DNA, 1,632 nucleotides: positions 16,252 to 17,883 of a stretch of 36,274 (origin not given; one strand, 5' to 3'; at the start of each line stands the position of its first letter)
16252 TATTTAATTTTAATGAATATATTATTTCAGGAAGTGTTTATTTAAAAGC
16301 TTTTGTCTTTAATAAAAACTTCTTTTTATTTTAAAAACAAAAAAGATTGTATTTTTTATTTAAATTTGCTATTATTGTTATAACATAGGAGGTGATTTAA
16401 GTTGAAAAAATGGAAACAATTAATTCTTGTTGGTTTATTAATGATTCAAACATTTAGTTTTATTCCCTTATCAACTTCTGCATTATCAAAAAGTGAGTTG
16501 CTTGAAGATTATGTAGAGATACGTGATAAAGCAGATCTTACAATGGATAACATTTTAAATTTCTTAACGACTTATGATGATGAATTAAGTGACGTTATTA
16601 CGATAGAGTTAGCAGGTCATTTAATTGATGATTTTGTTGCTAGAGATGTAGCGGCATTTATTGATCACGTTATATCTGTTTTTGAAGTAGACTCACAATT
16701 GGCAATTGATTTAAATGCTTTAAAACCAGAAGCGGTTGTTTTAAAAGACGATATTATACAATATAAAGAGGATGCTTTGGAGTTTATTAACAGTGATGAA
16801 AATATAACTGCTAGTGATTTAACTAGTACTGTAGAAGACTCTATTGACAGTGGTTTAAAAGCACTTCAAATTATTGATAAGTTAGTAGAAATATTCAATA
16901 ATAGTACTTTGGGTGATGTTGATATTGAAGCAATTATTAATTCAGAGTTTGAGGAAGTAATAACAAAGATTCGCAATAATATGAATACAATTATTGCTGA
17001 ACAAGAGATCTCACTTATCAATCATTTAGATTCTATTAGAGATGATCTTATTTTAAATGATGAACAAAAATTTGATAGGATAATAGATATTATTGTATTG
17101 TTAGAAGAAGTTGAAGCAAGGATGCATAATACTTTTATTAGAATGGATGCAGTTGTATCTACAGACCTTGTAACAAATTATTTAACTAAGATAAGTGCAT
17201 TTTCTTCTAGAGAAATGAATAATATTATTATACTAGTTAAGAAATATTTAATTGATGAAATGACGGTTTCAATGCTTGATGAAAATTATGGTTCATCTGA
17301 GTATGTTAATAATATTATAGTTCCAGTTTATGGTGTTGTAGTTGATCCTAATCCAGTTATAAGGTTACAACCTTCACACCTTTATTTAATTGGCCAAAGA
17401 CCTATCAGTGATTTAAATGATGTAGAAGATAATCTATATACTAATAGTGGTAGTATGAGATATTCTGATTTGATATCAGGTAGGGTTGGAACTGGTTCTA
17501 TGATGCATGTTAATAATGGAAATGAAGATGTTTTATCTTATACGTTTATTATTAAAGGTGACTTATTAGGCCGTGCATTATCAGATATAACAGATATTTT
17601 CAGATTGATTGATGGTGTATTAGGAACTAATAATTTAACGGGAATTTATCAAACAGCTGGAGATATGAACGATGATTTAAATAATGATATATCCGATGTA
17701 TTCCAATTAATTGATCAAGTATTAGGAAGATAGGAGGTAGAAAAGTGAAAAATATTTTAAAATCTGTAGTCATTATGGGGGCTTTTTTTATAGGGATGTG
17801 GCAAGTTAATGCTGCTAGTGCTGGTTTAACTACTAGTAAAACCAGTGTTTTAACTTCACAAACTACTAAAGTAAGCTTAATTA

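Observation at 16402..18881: Self-contained cohesin-dockerin pair embedded in the capsule locus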

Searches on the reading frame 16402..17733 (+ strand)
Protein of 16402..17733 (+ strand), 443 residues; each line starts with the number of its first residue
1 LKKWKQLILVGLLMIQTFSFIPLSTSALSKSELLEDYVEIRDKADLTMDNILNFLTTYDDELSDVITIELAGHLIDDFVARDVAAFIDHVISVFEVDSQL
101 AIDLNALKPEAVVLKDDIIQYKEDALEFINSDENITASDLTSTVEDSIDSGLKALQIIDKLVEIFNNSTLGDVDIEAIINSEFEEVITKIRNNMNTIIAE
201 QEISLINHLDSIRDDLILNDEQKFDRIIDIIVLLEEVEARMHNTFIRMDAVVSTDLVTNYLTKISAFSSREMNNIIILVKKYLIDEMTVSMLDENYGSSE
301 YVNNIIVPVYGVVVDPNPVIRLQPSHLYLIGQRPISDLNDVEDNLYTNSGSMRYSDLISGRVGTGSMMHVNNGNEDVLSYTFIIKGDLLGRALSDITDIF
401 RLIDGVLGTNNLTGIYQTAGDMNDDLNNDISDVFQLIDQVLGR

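Call 3: search_protein_families(library=pfam, proteins=[window:16402-17733:+], max_evalue=1)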
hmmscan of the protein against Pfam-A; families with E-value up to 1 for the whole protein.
window:16402-17733:+ (443 aa): 1 family
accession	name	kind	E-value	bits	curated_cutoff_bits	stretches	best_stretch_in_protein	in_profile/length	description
PF08542.16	Rep_fac_C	-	0.62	10.9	23.6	0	138-167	19-49/88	Replication factor C C-terminal domain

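Call 4: search_protein_families(library=ncbifam, proteins=[window:16402-17733:+], max_evalue=1)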
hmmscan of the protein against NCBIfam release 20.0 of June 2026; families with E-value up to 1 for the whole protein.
window:16402-17733:+ (443 aa): 0 families

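Call 10: search_solved_structures(query=window:16402-17733:+, max_evalue=10, show_alignments=3)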
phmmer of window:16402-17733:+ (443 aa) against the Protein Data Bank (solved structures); distinct sequences matched with E-value up to 10: 0.

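Call 12: find_homologous_proteins(query=window:16402-17733:+, max_evalue=0.001)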
Query window:16402-17733:+ (443 aa): 5 proteins with E <= 0.001 among 7977 candidates.
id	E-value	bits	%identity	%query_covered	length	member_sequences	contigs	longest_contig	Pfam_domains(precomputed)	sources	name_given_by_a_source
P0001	2.3e-273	924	100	100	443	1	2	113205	-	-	-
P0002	1.3e-255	866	93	100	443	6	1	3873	-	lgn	-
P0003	3.0e-111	391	44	100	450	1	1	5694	-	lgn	-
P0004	1.2e-109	385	44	100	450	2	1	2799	-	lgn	-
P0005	1.2e-97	346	43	100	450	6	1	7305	-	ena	-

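Call 24: find_encoding_contigs(protein=P0001, flank=10000, max_places=4)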
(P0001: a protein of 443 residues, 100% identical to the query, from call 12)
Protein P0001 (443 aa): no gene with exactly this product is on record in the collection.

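Call 25: find_encoding_contigs(protein=P0005, flank=10000, max_places=4)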
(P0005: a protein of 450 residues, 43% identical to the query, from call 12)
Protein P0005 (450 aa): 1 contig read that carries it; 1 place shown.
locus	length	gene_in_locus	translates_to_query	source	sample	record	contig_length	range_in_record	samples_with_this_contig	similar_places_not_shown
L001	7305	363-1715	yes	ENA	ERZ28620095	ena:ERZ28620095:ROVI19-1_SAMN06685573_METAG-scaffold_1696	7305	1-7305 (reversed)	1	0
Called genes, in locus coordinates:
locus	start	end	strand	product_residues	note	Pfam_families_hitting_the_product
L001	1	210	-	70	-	?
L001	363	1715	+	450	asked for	-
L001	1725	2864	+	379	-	PF12733:Cadherin-like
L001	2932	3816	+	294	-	PF00483:NTP_transferase, PF12804:NTP_transf_3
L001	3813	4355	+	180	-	PF00908:dTDP_sugar_isom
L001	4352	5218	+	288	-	PF01370:Epimerase, PF04321:RmlD_sub_bind, PF01073:3Beta_HSD, PF02719:Polysacc_synt_2, PF16363:GDP_Man_Dehyd, PF07993:NAD_binding_4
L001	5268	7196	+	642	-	PF00106:adh_short (faint), PF13727:CoA_binding_3, PF01073:3Beta_HSD, PF01370:Epimerase, PF02719:Polysacc_synt_2, PF04321:RmlD_sub_bind, PF08659:KR (weak), PF16363:GDP_Man_Dehyd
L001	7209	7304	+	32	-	?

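Call 33: predict_structure(alignment_id=A1)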
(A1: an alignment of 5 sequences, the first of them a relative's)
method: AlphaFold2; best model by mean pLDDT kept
length: 443 residues; sequences in the alignment: 5
mean_pLDDT: 51.2   pTM: 0.49
mean pLDDT of the five models: 51.2, 50.7, 50.3, 46.8, 44.6
residues with pLDDT >= 90: 0; 70-90: 96; 50-70: 134; < 50: 213
segments of 3 or more residues with pLDDT < 50: 1-32, 128-141, 175-183, 287-443
pLDDT, mean of each block of 10 residues (from residue 1): 35 44 42 59 76 83 67 58 73 79 80 69 54 42 59 73 70 48 52 61 70 76 66 66 69 70 68 62 48 33 30 26 24 29 34 33 28 29 28 29 29 24 31 32 28
secondary structure, 60 per line:
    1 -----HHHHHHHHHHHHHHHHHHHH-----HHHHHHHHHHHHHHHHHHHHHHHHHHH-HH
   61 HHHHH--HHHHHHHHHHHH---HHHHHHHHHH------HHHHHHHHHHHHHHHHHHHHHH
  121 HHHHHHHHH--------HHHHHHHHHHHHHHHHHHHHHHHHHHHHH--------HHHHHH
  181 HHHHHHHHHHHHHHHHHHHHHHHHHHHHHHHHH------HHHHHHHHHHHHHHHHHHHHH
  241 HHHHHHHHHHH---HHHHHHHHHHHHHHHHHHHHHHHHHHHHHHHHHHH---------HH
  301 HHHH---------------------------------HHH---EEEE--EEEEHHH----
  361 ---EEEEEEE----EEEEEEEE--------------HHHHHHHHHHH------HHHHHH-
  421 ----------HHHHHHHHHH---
elements in order: H6-25 H31-57 H59-65 H68-79 H83-92 H99-129 H138-166 H175-213 H220-251 H255-289 H299-304 E344-347 E350-353 E364-370 E375-382 H397-407 H414-419 H431-440

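Call 34: search_protein_representatives(alignment_id=A1)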
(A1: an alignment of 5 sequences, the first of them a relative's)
Query: 5 sequences, 450 profile positions. Proteins with E-value up to 0.001 (for the whole library): 472; up to 1e-10: 14; up to 1e-30: 9. The best 150 are listed.
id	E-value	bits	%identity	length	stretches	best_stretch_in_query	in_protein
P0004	1.2e-245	831.7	-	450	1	1-450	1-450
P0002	1.6e-231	785.2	-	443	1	1-450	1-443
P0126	1.2e-111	390.0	-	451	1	6-449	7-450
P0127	1.6e-76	274.3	-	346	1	12-348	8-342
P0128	1.4e-74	267.9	-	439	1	5-448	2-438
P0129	1.2e-63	231.8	-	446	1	3-449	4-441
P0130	1.2e-42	162.6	-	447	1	4-450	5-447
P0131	8.3e-42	159.8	-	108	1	348-450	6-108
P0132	7.1e-36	140.3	-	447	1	1-449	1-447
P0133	1.6e-21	93.0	-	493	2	147-448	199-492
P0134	1.7e-13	66.5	-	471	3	337-450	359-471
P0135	6.4e-13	64.6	-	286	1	193-448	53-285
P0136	1.1e-12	63.9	-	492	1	5-448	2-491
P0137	1.8e-11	59.8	-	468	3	323-447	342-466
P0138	1.1e-10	57.3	-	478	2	339-445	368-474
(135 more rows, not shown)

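Call 40: search_protein_families(library=pfam, alignment_id=A3, max_evalue=0.001)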
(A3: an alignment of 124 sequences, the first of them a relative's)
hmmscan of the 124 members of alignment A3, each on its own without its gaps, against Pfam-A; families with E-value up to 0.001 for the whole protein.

A. member 1, P0126 (451 aa): 0 families

B. families by the number of members that match (of 124 scanned): 35 families (the first 25 are shown)
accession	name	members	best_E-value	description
PF00404.24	Dockerin_1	105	3e-16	Dockerin type I domain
PF00036.39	EF-hand_1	16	3.4e-08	EF hand domain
PF13202.12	EF-hand_5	14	4.5e-09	EF hand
PF07523.18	Big_3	9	1.2e-25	Bacterial Ig-like domain (group 3)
PF08239.17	SH3_3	9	8e-17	Bacterial SH3 domain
PF12733.13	Cadherin-like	9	1.9e-11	Cadherin-like beta sandwich domain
PF13499.12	EF-hand_7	9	5.1e-08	EF-hand domain pair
PF13405.12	EF-hand_6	9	4.6e-05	EF-hand domain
PF02368.24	Big_2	8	2.1e-38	Bacterial Ig-like domain (group 2)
PF13517.12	FG-GAP_3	8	4.4e-07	FG-GAP-like repeat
PF09479.16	Flg_new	6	5.2e-19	Listeria-Bacteroides repeat domain (List_Bact_rpt)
PF01839.29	FG-GAP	5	9e-06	FG-GAP repeat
PF21277.2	T6SS_VgrG3-like_C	3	3.1e-27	Type VI secretion system spike protein VgrG3-like, C-terminal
PF14200.12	RicinB_lectin_2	3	3.7e-12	Ricin-type beta-trefoil lectin domain-like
PF00963.24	Cohesin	2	2.4e-21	Cohesin domain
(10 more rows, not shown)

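Call 73: fold_search(model_id=the predicted structure, library=pdb)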
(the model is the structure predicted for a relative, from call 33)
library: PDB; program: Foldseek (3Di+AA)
matches with E <= 10: 477; with E <= 0.001: 0
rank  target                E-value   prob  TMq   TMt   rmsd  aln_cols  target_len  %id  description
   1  5o01_A                4.7e-02  0.15  0.09  0.13  24.1       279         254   11  Crystal structure of BtubC (BKLC) from P. vanneervenii (released 2017-07-19)
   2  9mg8_B                6.4e-02  0.87  0.24  0.28  18.4       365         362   12  Crystal Structure of b-iTHR-110 (released 2025-12-17)
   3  6vfk_B                6.4e-02  0.35  0.12  0.19  21.7       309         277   15  De novo designed tetrahedral nanoparticle T33_dn10 displaying 4 copies of BG505-SOSIP trimer on the surface (released 2020-07-22)
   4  5o09_1C               8.8e-02  0.15  0.09  0.14  22.0       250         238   12  BtubABC mini microtubule (released 2017-07-19)
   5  6gn0_A                2.4e-01  0.20  0.12  0.19  21.6       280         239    9  Exoenzyme S from Pseudomonas aeruginosa in complex with human 14-3-3 protein beta, tetrameric crystal form (released 2018-09-26)
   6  5k7v_A                2.6e-01  0.33  0.16  0.23  20.9       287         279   13  Computational Design of Self-Assembling Cyclic Protein Homooligomers (released 2017-04-12)
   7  8afa_A                3.6e-01  0.11  0.12  0.13  25.2       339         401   10  Cryo-EM structure of a substrate-bound glutamate transporter homologue GltTk encapsulated within a nanodisc (released 2023-04-05)
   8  9g71_A                3.8e-01  0.09  0.11  0.12  31.6       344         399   13  Cryo-EM structure of TTYH2 in complex with lipids in GDN (released 2025-05-21)
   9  9d01                  4.3e-01  0.77  0.29  0.33  10.2       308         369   10  Crystal Structure of a-iTHR-201 (released 2025-12-10)
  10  4dnk_A                4.3e-01  0.23  0.15  0.23  20.6       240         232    9  Crystal structure of a tyrosine 3-monooxygenase/tryptophan 5-monooxygenase activation protein, beta polypeptide (YWHAB (released 2012-02-22)
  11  9a52_A                4.3e-01  0.15  0.16  0.17  24.8       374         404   13  Integrative model of YCSG-FABL by crosslinking MS and deep learning (released 2024-09-18)
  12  6wzg_R                4.3e-01  0.14  0.15  0.17  17.2       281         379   13  Human secretin receptor Gs complex (released 2020-08-12)
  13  9ki1_u                4.7e-01  0.23  0.18  0.19  19.3       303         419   10  Baseplate structure of Escherichia phage Mu (released 2025-02-12)
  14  6gn0_D                4.7e-01  0.21  0.15  0.23  19.5       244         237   12  Exoenzyme S from Pseudomonas aeruginosa in complex with human 14-3-3 protein beta, tetrameric crystal form (released 2018-09-26)
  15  8afa_B                4.7e-01  0.09  0.12  0.13  25.2       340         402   10  Cryo-EM structure of a substrate-bound glutamate transporter homologue GltTk encapsulated within a nanodisc (released 2023-04-05)
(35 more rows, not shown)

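Call 91: search_protein_families(library=phrogs, proteins=[window:16402-17733:+], max_evalue=0.01)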
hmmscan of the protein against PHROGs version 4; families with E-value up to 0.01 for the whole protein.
window:16402-17733:+ (443 aa): 0 families

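Call 92: search_protein_families(library=padloc, proteins=[window:16402-17733:+], max_evalue=0.01)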
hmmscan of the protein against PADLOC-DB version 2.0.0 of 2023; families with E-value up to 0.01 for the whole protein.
window:16402-17733:+ (443 aa): 0 families

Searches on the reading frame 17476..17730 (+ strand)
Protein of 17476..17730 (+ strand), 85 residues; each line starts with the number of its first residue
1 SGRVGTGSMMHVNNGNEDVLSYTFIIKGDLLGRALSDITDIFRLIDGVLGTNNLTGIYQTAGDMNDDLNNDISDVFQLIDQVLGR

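Call 42: search_solved_structures(query=A4, max_evalue=1, show_alignments=3)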
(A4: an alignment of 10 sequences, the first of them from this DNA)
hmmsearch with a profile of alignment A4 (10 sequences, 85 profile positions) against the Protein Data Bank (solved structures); distinct sequences matched with E-value up to 1: 12.
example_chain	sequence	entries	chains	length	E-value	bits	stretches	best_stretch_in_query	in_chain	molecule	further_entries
2ccl_B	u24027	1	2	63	0.016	18.6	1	25-78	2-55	ENDO-1,4-BETA-XYLANASE Y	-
6kg9_A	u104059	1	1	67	0.031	17.7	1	26-83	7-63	And cellulose-binding endoglucanase family 9 CelL ortholog dockerin domain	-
1ohz_B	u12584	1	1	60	0.047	17.1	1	28-78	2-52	ENDO-1,4-BETA-XYLANASE Y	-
6kgc_B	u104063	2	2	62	0.069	16.6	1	26-83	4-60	And cellulose-binding endoglucanase family 9 CelL ortholog dockerin domain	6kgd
6kge_D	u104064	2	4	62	0.075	16.5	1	26-83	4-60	And cellulose-binding endoglucanase family 9 CelL ortholog dockerin domain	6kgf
6gaj_A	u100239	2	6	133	0.11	16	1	26-82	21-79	Outer capsid protein sigma-1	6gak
6gao_A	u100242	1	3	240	0.19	15.2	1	26-82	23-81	Outer capsid protein sigma-1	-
2y3n_B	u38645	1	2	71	0.56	13.7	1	26-77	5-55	CELLULOSOMAL FAMILY-48 PROCESSIVE GLYCOSIDE HYDROLASE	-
2wnd_A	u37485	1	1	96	0.67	13.4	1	49-82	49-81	PROTEIN S100-A7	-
3ul4_B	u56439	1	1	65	0.8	13.2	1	24-84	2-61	Cellulosome enzyme, dockerin type I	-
4uyp_B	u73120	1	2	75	0.81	13.2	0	26-85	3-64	Cellulosomal scaffoldin adaptor protein B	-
8w20_C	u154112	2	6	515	0.91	13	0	35-76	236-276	Secreted esterase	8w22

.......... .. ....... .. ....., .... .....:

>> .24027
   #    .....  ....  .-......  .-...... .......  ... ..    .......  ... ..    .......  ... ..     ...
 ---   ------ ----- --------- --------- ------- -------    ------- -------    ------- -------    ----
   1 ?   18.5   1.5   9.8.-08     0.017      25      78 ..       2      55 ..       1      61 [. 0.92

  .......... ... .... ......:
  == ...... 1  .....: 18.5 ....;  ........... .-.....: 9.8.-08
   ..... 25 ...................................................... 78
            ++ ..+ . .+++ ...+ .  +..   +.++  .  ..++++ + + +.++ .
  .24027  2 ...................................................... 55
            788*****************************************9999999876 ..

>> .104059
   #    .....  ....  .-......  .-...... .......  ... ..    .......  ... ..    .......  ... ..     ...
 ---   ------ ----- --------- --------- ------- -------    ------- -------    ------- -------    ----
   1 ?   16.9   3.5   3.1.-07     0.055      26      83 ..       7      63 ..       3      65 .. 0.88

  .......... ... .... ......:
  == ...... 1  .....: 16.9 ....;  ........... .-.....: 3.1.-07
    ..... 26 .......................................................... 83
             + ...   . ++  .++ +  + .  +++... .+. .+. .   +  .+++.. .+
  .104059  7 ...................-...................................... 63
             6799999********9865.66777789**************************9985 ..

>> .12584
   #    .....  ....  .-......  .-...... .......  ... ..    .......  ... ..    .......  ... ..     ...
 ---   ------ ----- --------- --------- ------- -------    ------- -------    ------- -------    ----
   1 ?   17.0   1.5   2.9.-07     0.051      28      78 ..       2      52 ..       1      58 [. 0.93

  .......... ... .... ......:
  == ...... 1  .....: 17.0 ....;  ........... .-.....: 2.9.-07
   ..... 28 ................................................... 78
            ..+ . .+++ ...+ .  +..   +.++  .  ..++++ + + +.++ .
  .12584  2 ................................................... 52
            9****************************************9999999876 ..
